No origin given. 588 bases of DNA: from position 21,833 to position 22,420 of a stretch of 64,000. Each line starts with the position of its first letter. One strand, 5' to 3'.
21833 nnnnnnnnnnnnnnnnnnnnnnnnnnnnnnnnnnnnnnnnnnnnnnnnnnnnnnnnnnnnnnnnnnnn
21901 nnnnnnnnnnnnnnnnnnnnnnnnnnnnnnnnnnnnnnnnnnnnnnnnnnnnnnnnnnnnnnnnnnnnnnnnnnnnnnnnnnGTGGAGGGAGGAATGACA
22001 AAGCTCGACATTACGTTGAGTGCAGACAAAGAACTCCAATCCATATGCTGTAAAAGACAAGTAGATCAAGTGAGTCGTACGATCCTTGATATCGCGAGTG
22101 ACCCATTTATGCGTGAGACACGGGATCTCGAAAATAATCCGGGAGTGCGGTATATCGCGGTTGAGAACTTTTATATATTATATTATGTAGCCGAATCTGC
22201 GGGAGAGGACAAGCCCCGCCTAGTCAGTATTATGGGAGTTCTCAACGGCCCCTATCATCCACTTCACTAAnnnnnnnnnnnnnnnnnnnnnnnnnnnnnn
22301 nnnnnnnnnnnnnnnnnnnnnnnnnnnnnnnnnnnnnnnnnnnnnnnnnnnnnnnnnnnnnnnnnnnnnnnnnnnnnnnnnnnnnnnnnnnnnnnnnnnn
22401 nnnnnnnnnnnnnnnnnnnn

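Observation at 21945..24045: Accessory patch beside tRNA-Lys holding an orphan toxin, a collagen/beta-helix secreted protein and tandem paralogs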

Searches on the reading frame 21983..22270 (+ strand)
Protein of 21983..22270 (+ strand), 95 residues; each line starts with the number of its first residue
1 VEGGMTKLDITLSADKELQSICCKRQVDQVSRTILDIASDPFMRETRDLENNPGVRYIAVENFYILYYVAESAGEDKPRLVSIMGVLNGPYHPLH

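Call 5: search_protein_families(library=pfam, proteins=[window:21983-22270:+], max_evalue=1)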
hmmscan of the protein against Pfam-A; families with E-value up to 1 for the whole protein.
window:21983-22270:+ (95 aa): 1 family
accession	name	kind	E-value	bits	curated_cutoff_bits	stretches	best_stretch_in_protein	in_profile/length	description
PF05016.21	ParE_toxin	-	0.014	16.4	23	1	10-75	3-72/89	ParE toxin of type II toxin-antitoxin system, parDE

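Call 10: search_protein_families(library=phrogs, proteins=[window:21983-22270:+], max_evalue=1)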
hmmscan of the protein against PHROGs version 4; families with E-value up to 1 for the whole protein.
window:21983-22270:+ (95 aa): 2 families
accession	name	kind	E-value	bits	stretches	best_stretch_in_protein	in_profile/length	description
phrog_2455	-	unknown function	0.0037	18.5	1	20-72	28-80/99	-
phrog_17445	-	unknown function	0.13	13.3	1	24-42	30-48/67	-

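Call 11: search_protein_families(library=ncbifam, proteins=[window:21983-22270:+], max_evalue=1)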
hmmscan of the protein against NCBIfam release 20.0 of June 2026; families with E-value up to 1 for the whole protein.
window:21983-22270:+ (95 aa): 0 families

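Call 42: find_homologous_proteins(query=window:21983-22270:+, max_evalue=0.01)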
Query window:21983-22270:+ (95 aa): 1 proteins with E <= 0.01 among 1 candidates.
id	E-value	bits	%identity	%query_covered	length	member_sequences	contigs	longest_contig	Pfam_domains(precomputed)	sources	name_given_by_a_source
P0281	1.2e-53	197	100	96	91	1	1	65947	-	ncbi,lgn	-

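Call 43: search_solved_structures(query=window:21983-22270:+, max_evalue=10, show_alignments=2)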
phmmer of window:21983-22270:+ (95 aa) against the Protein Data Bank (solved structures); distinct sequences matched with E-value up to 10: 0.

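Call 50: predict_structure(protein=window:21995-22270:+)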
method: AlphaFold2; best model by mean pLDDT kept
length: 91 residues; sequences in the alignment: 1
mean_pLDDT: 55.1   pTM: 0.44
mean pLDDT of the five models: 55.1, 54.6, 54.6, 48.2, 44.9
residues with pLDDT >= 90: 0; 70-90: 10; 50-70: 54; < 50: 27
segments of 3 or more residues with pLDDT < 50: 1-23, 88-91
pLDDT, mean of each block of 10 residues (from residue 1): 31 41 55 59 62 67 67 62 56 34
secondary structure, 60 per line:
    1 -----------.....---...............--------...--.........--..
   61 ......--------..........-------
elements in order: H12-16 H20-34 E43-45 E48-56 E59-66 E75-84

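Call 51: find_encoding_contigs(protein=P0281, flank=10000, max_places=6)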
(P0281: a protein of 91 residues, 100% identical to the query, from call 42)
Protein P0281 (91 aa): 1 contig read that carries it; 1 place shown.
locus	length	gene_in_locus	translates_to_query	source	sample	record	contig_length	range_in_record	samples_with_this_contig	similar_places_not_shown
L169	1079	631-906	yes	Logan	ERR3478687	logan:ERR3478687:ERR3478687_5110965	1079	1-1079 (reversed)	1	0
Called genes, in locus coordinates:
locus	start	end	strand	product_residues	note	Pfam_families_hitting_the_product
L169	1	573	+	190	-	?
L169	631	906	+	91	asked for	-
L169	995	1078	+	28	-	?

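Call 55: fold_search(model_id=the predicted structure, library=pdb)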
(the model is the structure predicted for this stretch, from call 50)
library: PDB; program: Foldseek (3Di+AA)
matches with E <= 10: 407; with E <= 0.001: 0
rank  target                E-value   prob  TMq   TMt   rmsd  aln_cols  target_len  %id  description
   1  5ceg_B                2.0e-01  0.89  0.42  0.38   6.6        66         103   23  X-ray structure of toxin/anti-toxin complex from Mesorhizobium opportunistum (released 2015-11-11)
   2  6x0a_A                2.4e-01  0.75  0.38  0.38   6.1        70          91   21  X-ray structure of a chimeric ParDE toxin-antitoxin complex from Mesorhizobium opportunistum (released 2020-11-25)
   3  6n90_A                3.1e-01  0.41  0.34  0.34   6.4        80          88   16  YoeB/ParE toxin from Agrobacterium tumefaciens (released 2019-11-06)
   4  5ceg_D                5.0e-01  0.72  0.42  0.39   6.7        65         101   22  X-ray structure of toxin/anti-toxin complex from Mesorhizobium opportunistum (released 2015-11-11)
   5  8fgw_B                7.2e-01  0.47  0.33  0.04   3.6        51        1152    6  Human IFT-A complex structures provide molecular insights into ciliary transport (released 2023-02-22)
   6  5nly_A                7.2e-01  0.38  0.33  0.09   8.8        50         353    8  Brag2 Sec7-PH (390-763), P212121 (released 2017-09-27)
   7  2hx6_MODEL_1_A        7.6e-01  0.20  0.30  0.20   8.8        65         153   18  Solution structure analysis of the phage T4 endoribonuclease RegB (released 2006-10-31)
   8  3g5o_B                8.6e-01  0.38  0.40  0.43   6.6        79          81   18  The crystal structure of the toxin-antitoxin complex RelBE2 (Rv2865-2866) from Mycobacterium tuberculosis (released 2009-04-14)
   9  2khe_MODEL_1_A        8.6e-01  0.33  0.38  0.39   5.8        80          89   18  Solution Structure of the Bacterial Toxin Rele from Thermus Thermophilus HB8 (released 2010-03-31)
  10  9g12_B                9.1e-01  0.25  0.35  0.38   6.8        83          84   12  Mycobacterium tuberculosis RelBE1 toxin-antitoxin system; rv1247c (relB1 antitoxin), rv1246c (relE1 toxin) (released 2025-12-17)
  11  6elz_m                1.0e+00  0.51  0.37  0.06   3.3        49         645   14  State E (TAP-Flag-Ytm1 E80A) - Visualizing the assembly pathway of nucleolar pre-60S ribosomes (released 2017-12-27)
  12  3g5o_C                1.0e+00  0.35  0.40  0.42   6.4        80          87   18  The crystal structure of the toxin-antitoxin complex RelBE2 (Rv2865-2866) from Mycobacterium tuberculosis (released 2009-04-14)
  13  5nlv                  1.1e+00  0.30  0.33  0.10   8.6        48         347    6  Brag2 Sec7-PH (390-763) (released 2017-09-27)
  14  6fne_A                1.1e+00  0.30  0.33  0.10   8.8        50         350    8  Structure of human Brag2 (Sec7-PH domains) with the inhibitor Bragsin bound to the PH domain (released 2019-03-13)
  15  4c0a_A                1.1e+00  0.30  0.33  0.10   8.9        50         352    8  Arf1(Delta1-17)in complex with BRAG2 Sec7-PH domain (released 2013-09-25)
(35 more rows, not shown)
